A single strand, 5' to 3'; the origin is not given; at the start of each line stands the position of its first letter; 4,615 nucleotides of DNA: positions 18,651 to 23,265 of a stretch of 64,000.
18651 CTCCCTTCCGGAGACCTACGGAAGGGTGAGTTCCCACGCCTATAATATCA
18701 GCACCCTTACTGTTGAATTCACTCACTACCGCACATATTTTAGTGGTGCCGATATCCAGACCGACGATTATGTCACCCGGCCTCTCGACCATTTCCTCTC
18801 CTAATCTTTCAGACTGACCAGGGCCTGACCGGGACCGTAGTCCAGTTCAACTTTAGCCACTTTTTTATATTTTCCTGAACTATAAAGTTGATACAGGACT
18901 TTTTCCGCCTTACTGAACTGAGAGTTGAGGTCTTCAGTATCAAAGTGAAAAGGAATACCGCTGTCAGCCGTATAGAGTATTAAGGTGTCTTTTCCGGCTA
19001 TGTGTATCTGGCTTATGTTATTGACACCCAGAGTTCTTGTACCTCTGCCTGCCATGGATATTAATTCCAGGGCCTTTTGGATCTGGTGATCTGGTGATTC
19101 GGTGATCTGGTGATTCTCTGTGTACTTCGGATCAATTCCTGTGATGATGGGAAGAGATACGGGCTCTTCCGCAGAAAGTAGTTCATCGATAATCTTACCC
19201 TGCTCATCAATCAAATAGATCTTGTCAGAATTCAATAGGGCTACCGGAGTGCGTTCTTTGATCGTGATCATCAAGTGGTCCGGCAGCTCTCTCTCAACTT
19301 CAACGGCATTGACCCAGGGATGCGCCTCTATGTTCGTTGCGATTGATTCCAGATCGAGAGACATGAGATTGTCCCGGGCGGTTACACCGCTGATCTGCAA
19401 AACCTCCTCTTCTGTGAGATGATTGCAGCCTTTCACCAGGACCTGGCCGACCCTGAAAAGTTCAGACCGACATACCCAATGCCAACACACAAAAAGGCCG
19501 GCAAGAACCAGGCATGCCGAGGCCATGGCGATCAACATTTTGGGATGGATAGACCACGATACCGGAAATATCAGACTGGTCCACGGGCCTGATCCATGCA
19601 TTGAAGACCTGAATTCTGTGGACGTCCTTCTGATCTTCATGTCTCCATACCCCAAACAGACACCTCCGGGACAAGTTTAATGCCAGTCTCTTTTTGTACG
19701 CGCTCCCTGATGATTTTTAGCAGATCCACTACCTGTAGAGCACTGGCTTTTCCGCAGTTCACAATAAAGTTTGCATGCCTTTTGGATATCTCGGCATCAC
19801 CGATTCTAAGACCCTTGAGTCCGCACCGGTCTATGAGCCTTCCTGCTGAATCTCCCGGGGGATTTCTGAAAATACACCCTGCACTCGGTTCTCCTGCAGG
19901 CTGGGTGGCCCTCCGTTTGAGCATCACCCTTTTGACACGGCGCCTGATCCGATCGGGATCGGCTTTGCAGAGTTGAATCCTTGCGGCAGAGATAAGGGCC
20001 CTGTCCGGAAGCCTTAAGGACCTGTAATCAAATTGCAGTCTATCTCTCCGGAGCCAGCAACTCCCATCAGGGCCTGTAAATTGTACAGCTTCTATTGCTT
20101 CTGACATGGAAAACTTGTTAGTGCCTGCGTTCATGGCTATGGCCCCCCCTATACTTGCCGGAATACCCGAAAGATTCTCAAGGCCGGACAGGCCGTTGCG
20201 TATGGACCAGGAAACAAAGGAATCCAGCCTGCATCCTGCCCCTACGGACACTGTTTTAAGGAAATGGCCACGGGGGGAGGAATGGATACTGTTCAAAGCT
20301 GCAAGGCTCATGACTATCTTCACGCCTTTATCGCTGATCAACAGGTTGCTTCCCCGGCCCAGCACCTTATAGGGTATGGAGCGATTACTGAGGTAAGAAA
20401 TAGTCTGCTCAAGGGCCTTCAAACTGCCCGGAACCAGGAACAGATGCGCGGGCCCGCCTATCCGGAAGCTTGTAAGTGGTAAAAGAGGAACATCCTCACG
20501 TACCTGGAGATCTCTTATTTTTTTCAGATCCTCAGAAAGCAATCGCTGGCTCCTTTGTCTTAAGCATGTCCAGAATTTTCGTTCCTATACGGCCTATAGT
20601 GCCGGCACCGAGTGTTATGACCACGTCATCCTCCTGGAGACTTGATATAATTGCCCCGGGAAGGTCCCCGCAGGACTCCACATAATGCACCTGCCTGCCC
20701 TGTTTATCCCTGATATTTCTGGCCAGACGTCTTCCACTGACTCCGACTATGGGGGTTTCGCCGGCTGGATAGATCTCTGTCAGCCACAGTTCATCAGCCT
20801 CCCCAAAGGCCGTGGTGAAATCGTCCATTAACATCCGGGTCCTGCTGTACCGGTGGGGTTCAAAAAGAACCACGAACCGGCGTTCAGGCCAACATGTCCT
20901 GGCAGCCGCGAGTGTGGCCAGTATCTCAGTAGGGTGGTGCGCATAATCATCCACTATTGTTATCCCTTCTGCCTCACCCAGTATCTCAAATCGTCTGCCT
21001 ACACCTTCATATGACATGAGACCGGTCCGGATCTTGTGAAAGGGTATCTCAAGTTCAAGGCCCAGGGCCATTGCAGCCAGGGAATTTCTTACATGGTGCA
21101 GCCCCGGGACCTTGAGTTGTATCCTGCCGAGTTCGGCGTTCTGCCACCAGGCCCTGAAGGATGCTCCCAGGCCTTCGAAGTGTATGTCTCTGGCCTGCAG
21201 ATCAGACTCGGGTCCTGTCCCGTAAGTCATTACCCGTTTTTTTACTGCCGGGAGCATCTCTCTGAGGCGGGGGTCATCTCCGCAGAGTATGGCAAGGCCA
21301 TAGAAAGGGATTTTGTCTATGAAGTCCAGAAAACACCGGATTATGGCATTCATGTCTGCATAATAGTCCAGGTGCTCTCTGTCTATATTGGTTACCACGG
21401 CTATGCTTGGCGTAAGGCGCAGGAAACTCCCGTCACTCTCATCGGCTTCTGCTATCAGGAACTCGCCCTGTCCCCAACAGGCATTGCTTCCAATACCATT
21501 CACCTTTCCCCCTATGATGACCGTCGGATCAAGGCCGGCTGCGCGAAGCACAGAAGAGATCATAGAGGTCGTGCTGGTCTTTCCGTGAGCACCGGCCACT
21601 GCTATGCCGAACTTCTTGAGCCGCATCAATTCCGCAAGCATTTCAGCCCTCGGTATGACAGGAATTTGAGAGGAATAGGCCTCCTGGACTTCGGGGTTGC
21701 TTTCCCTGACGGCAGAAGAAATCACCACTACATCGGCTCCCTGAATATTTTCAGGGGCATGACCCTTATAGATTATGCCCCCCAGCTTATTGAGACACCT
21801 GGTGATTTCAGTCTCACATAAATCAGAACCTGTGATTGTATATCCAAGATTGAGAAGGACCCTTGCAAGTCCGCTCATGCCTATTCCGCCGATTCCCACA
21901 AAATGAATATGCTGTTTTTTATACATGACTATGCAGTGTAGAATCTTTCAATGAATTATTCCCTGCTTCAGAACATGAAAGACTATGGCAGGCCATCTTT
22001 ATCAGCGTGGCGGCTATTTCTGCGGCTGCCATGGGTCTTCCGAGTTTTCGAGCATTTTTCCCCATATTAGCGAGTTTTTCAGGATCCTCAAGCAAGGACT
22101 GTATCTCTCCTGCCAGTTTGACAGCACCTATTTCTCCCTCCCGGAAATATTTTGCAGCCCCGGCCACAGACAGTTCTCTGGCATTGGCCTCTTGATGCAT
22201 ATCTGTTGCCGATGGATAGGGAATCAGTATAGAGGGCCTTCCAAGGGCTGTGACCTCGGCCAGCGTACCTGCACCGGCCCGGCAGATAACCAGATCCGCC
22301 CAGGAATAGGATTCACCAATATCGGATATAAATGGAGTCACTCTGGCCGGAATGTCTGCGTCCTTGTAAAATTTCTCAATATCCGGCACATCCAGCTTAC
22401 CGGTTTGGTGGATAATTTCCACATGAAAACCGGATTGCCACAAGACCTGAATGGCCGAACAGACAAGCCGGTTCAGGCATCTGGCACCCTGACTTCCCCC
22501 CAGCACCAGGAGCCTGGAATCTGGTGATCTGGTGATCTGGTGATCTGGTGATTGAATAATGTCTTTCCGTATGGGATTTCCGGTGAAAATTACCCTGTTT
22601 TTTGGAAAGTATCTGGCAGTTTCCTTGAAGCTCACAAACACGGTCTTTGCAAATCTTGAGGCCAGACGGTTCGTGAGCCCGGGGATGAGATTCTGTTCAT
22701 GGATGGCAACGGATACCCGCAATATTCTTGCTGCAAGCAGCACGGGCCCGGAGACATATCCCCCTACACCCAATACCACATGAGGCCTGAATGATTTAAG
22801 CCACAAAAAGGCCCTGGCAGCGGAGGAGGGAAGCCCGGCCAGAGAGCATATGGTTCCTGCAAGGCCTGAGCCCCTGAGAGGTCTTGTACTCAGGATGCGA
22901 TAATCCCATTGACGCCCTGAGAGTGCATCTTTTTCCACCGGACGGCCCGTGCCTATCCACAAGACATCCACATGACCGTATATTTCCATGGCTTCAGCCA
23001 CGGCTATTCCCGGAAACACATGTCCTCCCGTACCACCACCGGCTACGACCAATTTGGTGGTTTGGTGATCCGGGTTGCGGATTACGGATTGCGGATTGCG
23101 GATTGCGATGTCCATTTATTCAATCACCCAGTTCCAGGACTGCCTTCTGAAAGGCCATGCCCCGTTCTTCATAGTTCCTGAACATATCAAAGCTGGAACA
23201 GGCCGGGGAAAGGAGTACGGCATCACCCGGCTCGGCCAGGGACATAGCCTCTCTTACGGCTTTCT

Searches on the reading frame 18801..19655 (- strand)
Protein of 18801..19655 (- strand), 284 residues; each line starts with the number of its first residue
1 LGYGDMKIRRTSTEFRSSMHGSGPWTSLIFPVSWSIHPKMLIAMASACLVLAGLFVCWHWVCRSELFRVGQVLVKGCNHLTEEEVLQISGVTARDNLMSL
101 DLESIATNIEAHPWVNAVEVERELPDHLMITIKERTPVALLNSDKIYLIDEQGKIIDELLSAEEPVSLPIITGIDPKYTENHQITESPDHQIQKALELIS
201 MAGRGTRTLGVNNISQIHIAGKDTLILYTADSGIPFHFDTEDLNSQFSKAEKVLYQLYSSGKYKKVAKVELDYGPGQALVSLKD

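Call 32: search_protein_families(library=pfam, proteins=[window:18801-19655:-], max_evalue=0.001)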
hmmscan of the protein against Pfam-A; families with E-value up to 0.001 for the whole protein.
window:18801-19655:- (284 aa): 2 families
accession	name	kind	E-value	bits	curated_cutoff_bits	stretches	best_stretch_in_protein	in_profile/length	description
PF08478.15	POTRA_1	-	3.3e-20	72.6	23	1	67-135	1-69/69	POTRA domain, FtsQ-type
PF03799.20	FtsQ_DivIB_C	-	1e-07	33.2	21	1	143-261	5-103/114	Cell division protein FtsQ/DivIB, C-terminal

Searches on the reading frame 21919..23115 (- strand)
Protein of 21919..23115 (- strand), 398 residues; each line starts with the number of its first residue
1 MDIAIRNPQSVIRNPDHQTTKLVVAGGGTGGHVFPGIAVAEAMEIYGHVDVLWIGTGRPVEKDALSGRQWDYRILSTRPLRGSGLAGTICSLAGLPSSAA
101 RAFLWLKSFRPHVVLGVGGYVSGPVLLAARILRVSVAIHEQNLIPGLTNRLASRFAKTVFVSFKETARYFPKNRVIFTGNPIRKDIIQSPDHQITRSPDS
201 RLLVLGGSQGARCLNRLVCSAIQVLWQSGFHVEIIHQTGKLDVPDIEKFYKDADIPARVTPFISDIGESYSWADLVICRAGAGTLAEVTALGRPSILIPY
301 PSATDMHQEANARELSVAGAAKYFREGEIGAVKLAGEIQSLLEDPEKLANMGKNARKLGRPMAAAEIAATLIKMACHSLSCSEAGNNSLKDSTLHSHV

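Call 32: search_protein_families(library=pfam, proteins=[window:21919-23115:-], max_evalue=0.001)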
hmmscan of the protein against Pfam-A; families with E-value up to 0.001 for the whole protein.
window:21919-23115:- (398 aa): 2 families
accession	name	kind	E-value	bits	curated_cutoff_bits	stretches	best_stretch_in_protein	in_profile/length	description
PF04101.22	Glyco_tran_28_C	-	8.5e-41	140.2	22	1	202-362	2-161/166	Glycosyltransferase family 28 C-terminal domain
PF03033.26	Glyco_transf_28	-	1.7e-30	106.4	26.2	1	23-160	2-138/139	Glycosyltransferase family 28 N-terminal domain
